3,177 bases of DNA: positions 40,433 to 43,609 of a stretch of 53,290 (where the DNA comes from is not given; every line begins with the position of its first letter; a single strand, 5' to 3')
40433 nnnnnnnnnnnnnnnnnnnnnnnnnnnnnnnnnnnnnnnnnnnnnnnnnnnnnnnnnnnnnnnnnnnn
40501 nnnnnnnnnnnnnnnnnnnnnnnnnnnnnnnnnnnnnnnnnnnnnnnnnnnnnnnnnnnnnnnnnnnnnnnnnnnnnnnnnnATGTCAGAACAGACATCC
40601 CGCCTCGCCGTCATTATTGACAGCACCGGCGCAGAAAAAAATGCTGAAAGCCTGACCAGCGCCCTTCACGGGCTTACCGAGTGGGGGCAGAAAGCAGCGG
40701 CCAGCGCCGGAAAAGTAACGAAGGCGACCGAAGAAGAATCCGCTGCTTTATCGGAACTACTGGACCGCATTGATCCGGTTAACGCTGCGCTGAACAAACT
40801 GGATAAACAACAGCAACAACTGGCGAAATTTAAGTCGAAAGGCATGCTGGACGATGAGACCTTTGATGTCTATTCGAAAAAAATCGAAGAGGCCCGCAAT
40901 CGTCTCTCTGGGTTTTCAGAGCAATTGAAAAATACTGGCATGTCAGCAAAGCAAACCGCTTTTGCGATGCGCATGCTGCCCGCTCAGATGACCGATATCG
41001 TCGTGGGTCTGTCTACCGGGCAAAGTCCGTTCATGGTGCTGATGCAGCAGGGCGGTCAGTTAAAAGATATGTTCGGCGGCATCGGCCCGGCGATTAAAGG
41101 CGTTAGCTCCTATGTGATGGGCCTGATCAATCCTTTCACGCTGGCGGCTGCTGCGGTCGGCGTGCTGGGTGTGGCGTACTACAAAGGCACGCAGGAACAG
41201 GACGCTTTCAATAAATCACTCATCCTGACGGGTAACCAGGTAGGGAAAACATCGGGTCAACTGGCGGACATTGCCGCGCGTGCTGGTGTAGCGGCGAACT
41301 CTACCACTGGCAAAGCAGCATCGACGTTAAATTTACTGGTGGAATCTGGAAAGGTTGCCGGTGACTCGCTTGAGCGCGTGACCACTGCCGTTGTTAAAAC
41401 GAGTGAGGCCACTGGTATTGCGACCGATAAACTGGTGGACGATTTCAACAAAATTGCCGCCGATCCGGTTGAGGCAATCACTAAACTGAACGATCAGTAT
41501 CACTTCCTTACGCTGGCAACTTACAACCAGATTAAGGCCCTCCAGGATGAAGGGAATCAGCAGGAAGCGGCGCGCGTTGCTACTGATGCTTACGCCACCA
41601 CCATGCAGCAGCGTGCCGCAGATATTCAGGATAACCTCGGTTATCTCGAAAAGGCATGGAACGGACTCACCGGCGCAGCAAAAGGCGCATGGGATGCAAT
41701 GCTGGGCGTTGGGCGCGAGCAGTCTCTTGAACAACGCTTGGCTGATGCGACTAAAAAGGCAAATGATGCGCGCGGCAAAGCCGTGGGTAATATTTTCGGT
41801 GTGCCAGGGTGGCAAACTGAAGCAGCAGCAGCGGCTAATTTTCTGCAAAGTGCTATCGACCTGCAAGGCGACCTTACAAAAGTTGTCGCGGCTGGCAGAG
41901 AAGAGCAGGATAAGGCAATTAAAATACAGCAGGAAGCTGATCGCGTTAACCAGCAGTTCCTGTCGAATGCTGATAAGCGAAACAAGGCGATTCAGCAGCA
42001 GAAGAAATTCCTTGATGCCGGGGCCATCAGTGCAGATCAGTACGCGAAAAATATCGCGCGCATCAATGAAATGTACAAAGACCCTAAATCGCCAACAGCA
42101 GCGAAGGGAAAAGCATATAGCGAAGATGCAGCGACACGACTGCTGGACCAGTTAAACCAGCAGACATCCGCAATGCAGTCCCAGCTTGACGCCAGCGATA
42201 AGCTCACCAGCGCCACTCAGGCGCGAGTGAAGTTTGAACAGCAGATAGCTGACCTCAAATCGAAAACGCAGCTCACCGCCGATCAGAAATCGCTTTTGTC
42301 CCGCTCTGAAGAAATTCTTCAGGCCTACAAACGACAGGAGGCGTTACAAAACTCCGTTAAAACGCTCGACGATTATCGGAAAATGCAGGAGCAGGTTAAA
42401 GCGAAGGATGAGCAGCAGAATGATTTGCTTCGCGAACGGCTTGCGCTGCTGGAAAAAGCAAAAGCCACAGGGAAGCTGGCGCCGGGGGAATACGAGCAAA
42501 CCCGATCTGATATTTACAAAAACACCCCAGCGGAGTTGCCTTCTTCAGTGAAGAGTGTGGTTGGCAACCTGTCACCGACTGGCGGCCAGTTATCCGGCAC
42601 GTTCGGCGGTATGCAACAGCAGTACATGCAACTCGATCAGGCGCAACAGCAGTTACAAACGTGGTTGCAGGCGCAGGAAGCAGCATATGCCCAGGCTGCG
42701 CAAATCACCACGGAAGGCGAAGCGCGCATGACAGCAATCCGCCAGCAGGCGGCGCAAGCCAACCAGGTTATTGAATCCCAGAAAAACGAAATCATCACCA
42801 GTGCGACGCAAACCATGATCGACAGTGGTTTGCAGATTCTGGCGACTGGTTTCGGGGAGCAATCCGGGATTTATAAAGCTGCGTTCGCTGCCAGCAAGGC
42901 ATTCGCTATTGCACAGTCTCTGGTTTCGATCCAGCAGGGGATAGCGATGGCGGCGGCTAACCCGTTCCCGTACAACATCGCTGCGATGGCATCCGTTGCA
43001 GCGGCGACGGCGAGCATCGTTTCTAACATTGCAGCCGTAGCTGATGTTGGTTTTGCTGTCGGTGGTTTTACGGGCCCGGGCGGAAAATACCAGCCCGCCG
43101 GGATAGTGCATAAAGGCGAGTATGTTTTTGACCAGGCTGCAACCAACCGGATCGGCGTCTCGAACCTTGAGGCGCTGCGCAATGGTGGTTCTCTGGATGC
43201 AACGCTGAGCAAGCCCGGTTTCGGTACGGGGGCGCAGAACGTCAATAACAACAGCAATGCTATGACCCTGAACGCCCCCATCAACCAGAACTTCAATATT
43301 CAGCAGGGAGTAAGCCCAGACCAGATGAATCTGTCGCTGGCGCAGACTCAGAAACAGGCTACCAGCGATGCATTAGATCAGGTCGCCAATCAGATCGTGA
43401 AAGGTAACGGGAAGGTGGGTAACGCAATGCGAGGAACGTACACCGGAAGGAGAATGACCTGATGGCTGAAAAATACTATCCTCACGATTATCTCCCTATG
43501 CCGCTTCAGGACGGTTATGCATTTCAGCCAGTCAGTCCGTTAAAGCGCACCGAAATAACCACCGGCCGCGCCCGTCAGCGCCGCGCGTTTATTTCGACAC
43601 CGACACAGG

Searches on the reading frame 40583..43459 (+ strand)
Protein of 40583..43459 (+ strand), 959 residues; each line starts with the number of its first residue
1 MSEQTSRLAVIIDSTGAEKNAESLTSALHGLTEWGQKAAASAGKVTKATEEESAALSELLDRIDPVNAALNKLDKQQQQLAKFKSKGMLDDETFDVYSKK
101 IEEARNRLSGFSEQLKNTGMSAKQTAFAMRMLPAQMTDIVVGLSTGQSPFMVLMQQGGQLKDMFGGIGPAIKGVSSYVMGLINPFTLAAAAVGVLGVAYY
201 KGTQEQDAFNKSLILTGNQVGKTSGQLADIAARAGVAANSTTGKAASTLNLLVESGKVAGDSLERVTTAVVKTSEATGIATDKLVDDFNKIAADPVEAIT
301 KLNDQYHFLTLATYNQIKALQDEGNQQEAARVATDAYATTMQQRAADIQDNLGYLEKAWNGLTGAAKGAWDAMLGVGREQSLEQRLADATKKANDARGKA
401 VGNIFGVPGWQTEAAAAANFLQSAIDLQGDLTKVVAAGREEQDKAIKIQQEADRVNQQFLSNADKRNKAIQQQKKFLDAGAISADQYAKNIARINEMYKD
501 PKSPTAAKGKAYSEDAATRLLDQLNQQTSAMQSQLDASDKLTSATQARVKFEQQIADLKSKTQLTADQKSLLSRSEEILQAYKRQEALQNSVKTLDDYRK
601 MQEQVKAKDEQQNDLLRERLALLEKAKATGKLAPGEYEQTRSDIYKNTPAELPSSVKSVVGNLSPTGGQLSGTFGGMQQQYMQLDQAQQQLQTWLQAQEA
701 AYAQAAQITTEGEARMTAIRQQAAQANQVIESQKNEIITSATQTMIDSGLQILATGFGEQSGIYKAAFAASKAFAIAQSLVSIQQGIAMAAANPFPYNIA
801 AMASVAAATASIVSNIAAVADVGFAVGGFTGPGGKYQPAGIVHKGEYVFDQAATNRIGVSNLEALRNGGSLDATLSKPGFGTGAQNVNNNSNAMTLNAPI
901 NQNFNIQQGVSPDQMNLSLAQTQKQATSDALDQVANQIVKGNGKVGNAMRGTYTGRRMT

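Call 6: search_protein_families(library=pfam, proteins=[window:40583-43459:+], max_evalue=0.01)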
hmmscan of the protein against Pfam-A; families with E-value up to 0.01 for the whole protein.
window:40583-43459:+ (959 aa): 2 families
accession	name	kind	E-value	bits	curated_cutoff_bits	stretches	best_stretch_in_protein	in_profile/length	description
PF06791.18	TMP_2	-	4.8e-82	275.1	30.2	1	114-318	2-208/208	Prophage tail length tape measure protein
PF24622.1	TMP_4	-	5.3e-25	87.8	27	1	514-589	1-77/77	Tape measure protein domain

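Call 7: search_protein_families(library=phrogs, proteins=[window:40583-43459:+], max_evalue=0.01)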
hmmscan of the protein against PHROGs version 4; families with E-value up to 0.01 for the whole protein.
window:40583-43459:+ (959 aa): 20 families
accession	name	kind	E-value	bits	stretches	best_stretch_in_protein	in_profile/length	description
phrog_24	-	tail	8.5e-236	786.8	1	19-957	120-1063/1151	tail length tape measure protein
phrog_25966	-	tail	7.9e-95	319.6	1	113-629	46-572/1651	tail length tape measure protein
phrog_3827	-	tail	4.8e-88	297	2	114-310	197-388/393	tail length tape measure protein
phrog_4498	-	tail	5.2e-57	194.5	1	116-397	56-336/381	tail length tape measure protein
phrog_1506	-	tail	1.5e-45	156.8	2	563-957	911-1267/1269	tail length tape measure protein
phrog_20739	-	tail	1.5e-35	124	1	189-397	75-282/336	tail length tape measure protein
phrog_19210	-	unknown function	3.8e-33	116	1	696-877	43-223/399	-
phrog_339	-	tail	1.4e-30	107.3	2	679-955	833-1121/1123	tail length tape measure protein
phrog_3336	-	tail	1.2e-27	97.9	1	237-895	472-1020/1051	tail length tape measure protein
phrog_5918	-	unknown function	9.8e-27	94.9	1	189-338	298-446/448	-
phrog_21845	-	tail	2.1e-23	84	1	424-869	174-581/764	tail length tape measure protein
phrog_4346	-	unknown function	1.1e-14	54.9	1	770-926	434-581/600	-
phrog_34721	-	unknown function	4.1e-14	53.1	1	190-371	73-254/489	-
phrog_9745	-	unknown function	3.6e-13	50.4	1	116-168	56-108/120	-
phrog_8892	-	tail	4.2e-13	49.8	1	66-198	60-158/752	tail length tape measure protein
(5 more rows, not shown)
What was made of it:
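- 40583..43462 (+): Tape measure protein gene (959 aa) immediately downstream. PF06791 TMP_2, E 4.8e-82, and PF24622 (call 6); phrog_24 (call 7)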
